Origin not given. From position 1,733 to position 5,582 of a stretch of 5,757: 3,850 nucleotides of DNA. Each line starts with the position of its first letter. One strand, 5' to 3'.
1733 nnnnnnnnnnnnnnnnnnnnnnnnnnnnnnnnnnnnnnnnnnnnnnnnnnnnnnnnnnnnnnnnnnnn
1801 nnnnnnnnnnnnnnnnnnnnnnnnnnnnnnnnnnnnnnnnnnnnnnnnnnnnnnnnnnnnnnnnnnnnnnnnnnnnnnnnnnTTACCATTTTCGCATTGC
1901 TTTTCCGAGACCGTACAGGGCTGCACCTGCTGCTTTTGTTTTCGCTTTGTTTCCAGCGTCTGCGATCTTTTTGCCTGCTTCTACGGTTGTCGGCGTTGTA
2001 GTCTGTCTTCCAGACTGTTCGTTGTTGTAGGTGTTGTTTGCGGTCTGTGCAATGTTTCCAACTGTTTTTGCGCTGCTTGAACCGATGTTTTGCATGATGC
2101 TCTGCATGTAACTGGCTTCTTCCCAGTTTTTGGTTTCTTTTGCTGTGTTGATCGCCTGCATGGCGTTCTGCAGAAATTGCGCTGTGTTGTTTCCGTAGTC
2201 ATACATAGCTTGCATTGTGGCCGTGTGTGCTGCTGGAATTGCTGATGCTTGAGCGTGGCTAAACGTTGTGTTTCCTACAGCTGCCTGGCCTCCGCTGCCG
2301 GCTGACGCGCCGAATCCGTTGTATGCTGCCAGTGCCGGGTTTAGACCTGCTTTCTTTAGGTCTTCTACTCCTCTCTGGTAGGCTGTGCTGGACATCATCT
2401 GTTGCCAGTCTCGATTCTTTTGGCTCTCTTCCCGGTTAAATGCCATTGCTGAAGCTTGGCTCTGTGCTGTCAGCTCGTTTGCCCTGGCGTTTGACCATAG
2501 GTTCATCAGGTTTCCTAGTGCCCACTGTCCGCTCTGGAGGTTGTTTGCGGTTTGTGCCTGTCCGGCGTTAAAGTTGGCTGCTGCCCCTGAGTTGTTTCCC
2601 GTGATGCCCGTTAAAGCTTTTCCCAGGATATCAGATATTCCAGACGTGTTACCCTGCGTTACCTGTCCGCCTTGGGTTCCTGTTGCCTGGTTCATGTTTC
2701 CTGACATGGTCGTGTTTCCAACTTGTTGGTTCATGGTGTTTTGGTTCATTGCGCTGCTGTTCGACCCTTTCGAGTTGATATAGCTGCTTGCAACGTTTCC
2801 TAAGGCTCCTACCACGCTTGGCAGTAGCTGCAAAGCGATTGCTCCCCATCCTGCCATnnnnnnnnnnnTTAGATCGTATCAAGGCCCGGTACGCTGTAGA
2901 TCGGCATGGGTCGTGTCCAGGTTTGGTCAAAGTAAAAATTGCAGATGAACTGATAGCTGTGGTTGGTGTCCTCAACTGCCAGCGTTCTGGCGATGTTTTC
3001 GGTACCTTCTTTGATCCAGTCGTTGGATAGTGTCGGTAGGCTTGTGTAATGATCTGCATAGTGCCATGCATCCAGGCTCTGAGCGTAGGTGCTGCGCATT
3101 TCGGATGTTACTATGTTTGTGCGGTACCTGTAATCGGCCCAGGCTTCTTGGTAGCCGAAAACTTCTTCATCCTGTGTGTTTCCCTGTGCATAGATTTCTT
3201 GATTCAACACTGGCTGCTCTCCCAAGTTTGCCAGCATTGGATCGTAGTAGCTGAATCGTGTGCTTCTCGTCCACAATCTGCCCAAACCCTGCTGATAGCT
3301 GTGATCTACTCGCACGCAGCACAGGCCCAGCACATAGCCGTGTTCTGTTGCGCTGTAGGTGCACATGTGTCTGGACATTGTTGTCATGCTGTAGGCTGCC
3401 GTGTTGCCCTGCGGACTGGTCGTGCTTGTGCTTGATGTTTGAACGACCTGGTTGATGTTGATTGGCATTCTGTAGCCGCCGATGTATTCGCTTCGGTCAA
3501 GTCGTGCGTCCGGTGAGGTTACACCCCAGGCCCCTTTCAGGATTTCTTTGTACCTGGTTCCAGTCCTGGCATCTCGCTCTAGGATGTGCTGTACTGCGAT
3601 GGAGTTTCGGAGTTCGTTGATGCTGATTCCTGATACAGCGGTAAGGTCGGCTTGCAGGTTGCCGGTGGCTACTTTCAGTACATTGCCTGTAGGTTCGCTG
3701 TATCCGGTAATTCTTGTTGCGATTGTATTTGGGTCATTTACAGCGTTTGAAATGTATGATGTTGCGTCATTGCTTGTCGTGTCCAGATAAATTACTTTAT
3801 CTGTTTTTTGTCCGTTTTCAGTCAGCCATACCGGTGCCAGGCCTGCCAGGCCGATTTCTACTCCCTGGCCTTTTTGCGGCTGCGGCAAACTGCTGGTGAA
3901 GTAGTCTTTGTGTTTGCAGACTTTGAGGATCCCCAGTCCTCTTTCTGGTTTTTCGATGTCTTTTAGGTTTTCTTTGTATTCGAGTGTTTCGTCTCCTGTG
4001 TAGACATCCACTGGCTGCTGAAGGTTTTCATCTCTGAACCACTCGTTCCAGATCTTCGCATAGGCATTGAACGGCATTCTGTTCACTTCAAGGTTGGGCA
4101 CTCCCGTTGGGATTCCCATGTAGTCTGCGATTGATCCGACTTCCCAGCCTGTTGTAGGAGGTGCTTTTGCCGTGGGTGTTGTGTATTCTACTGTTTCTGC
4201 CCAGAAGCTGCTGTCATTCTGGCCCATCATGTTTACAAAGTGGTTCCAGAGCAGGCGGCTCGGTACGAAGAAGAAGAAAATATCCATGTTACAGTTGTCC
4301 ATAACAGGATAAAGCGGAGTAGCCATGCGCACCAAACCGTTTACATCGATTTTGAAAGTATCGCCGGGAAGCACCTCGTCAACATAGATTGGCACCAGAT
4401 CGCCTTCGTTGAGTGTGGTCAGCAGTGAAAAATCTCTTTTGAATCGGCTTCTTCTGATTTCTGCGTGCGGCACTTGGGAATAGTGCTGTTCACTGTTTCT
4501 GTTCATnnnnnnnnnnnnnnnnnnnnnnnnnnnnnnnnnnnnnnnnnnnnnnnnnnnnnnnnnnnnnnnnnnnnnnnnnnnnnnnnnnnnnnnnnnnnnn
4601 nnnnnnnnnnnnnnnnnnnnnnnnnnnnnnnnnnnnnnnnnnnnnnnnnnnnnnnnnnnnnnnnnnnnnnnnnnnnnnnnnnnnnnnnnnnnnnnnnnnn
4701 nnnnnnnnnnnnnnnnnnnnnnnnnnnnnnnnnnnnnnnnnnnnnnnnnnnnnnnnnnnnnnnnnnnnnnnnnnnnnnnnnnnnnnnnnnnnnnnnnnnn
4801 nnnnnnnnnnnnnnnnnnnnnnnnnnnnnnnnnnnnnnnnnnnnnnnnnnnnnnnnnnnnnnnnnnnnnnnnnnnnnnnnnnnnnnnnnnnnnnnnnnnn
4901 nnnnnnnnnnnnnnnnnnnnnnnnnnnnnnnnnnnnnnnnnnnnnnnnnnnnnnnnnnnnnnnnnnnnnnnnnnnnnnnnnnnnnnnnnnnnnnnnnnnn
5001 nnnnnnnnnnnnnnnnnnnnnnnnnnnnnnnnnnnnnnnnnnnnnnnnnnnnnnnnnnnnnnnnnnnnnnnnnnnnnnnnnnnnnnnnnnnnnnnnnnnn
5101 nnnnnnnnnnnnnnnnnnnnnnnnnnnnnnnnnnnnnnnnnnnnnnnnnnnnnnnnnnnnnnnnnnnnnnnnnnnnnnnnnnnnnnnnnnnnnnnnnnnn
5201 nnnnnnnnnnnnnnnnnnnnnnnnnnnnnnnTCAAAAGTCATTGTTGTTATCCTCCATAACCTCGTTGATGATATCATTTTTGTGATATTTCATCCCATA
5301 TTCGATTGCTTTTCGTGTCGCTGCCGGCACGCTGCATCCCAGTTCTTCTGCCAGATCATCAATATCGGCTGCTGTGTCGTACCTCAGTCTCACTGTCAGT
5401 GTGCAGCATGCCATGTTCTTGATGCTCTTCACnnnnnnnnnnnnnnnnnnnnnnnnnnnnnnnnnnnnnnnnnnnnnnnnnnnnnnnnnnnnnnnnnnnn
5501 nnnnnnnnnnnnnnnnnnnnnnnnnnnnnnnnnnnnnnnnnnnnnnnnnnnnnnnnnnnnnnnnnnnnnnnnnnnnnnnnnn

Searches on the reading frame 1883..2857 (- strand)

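Call 7: search_protein_families(library=pfam, max_evalue=0.1, proteins=[window:1883-2857:-])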
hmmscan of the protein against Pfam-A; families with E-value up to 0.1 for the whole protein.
window:1883-2857:- (324 aa): 1 family
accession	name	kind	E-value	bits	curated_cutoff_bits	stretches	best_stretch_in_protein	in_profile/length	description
PF11693.13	DUF2990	-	0.078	13.6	21.1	0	209-242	9-41/63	Protein of unknown function (DUF2990)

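Call 8: search_protein_families(library=phrogs, max_evalue=0.1, proteins=[window:1883-2857:-])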
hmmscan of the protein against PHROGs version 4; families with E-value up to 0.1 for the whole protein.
window:1883-2857:- (324 aa): 16 families
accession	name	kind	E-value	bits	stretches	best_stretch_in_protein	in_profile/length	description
phrog_18604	-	tail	8.7e-51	173.9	1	8-297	3-250/284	minor tail protein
phrog_5158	-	unknown function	3.9e-23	83.5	1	101-307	28-232/322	-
phrog_22637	-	tail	2e-20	74.6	1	121-227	5-114/264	pilot protein for DNA ejection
phrog_21483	-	unknown function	5.5e-20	73.1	1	123-277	81-231/303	-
phrog_27063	-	tail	2e-17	64.8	1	93-266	9-176/306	pilot protein for DNA ejection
phrog_8742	-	tail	1.6e-15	58.4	1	35-294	21-261/287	pilot protein for DNA ejection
phrog_8693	-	tail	5.8e-15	56.9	1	118-310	1-205/258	pilot protein for DNA ejection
phrog_35928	-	tail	1.5e-14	55.1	1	124-210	57-139/172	pilot protein for DNA ejection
phrog_11693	-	tail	1e-13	52.9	1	128-304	21-172/228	pilot protein for DNA ejection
phrog_34374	-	tail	1e-13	52.2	1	92-201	122-231/310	pilot protein for DNA ejection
phrog_16516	-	tail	8.7e-10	39.8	1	133-218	47-118/186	minor tail protein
phrog_25360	-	unknown function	9.1e-10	39.5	1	97-251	13-165/316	-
phrog_23656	-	head and packaging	7.2e-07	30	1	151-210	3-59/175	virion structural protein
phrog_20617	-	tail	2.3e-06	28.9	1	136-276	13-142/200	minor tail protein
phrog_8689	-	tail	0.00014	22.6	1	118-293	21-203/327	pilot protein for DNA ejection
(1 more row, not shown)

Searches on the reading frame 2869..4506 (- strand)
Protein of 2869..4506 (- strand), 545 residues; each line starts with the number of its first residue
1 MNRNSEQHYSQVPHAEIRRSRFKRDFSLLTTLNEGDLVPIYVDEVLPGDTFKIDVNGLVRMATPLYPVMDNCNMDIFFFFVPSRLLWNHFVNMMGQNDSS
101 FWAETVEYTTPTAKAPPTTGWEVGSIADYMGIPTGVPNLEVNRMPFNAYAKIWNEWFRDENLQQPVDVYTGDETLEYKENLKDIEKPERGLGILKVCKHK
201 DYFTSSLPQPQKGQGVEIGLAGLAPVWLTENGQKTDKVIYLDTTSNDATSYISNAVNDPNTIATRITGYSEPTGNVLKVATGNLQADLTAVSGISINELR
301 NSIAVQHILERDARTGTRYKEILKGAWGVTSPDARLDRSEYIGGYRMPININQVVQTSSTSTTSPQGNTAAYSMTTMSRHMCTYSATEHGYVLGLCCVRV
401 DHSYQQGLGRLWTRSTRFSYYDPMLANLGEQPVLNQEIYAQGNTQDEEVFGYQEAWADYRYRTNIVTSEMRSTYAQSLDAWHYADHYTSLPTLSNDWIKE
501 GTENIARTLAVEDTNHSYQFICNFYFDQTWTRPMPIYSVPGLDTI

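Call 7: search_protein_families(library=pfam, max_evalue=0.1, proteins=[window:2869-4506:-])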
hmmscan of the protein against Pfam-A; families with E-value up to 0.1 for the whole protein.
window:2869-4506:- (545 aa): 1 family
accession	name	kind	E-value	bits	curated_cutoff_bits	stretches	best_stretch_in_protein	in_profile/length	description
PF02305.22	Phage_F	-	1.1e-163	546.1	25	1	10-542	1-501/501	Capsid protein (F protein)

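Call 8: search_protein_families(library=phrogs, max_evalue=0.1, proteins=[window:2869-4506:-])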
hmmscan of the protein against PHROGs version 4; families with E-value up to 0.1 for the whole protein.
window:2869-4506:- (545 aa): 1 family
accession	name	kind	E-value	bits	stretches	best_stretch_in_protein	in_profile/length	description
phrog_514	-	head and packaging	8.2e-212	705.5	1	1-542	6-515/531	major head protein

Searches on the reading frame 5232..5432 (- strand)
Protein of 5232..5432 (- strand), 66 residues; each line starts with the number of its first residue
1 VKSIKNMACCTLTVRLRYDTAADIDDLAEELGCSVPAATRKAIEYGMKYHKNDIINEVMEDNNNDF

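Call 7: search_protein_families(library=pfam, max_evalue=0.1, proteins=[window:5232-5432:-])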
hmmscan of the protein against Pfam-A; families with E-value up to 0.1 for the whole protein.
window:5232-5432:- (66 aa): 1 family
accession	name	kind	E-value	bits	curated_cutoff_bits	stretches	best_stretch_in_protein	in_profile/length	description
PF04760.21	IF2_N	-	0.03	14.5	25.3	1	24-57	6-40/53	Translation initiation factor IF-2, N-terminal region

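Call 8: search_protein_families(library=phrogs, max_evalue=0.1, proteins=[window:5232-5432:-])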
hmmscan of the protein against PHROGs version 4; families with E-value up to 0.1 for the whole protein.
window:5232-5432:- (66 aa): 1 family
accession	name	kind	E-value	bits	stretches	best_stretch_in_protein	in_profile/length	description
phrog_876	-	transcription regulation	0.017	15.6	1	12-63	70-123/239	transcriptional repressor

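Call 56: find_homologous_proteins(query=window:5232-5432:-, max_evalue=0.001)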
Query window:5232-5432:- (66 aa): 25 proteins with E <= 0.001 among 25 candidates.
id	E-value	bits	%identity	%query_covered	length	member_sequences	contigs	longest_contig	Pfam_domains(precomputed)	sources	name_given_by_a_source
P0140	8.4e-35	135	91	100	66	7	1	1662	-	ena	-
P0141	8.5e-34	131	92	100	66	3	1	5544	-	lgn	-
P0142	1.1e-33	131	91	100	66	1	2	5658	-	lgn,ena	-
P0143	1.7e-33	131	89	100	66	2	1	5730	-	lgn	-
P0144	5.6e-33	129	92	100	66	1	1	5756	-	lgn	-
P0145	8.4e-33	128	91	100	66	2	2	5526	-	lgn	-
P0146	1.0e-32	128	88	100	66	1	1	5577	-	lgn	-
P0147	1.2e-32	128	91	100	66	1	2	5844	-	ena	-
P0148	1.2e-32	128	88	100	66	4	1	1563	-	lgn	-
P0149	2.4e-32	127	85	100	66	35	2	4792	-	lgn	-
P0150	3.2e-32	127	88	100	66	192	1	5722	-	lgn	-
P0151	3.6e-32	126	86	100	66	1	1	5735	-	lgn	-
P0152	4.7e-32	126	88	100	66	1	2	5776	-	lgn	-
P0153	5.3e-32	126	88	100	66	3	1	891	-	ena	-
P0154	7.1e-32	125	86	100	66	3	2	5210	-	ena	-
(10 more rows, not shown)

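Call 73: predict_structure(alignment_id=A5)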
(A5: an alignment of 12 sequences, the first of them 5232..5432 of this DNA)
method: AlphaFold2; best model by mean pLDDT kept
length: 66 residues; sequences in the alignment: 12
mean_pLDDT: 62.8   pTM: 0.41
mean pLDDT of the five models: 62.8, 60.3, 55.8, 53.1, 52.6
residues with pLDDT >= 90: 0; 70-90: 24; 50-70: 36; < 50: 6
segments of 3 or more residues with pLDDT < 50: 62-66
pLDDT, mean of each block of 10 residues (from residue 1): 58 63 73 72 71 52 44
secondary structure, 60 per line:
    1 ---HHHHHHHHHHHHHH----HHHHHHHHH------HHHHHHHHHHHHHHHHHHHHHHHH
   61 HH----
elements in order: H4-17 H22-30 H37-62
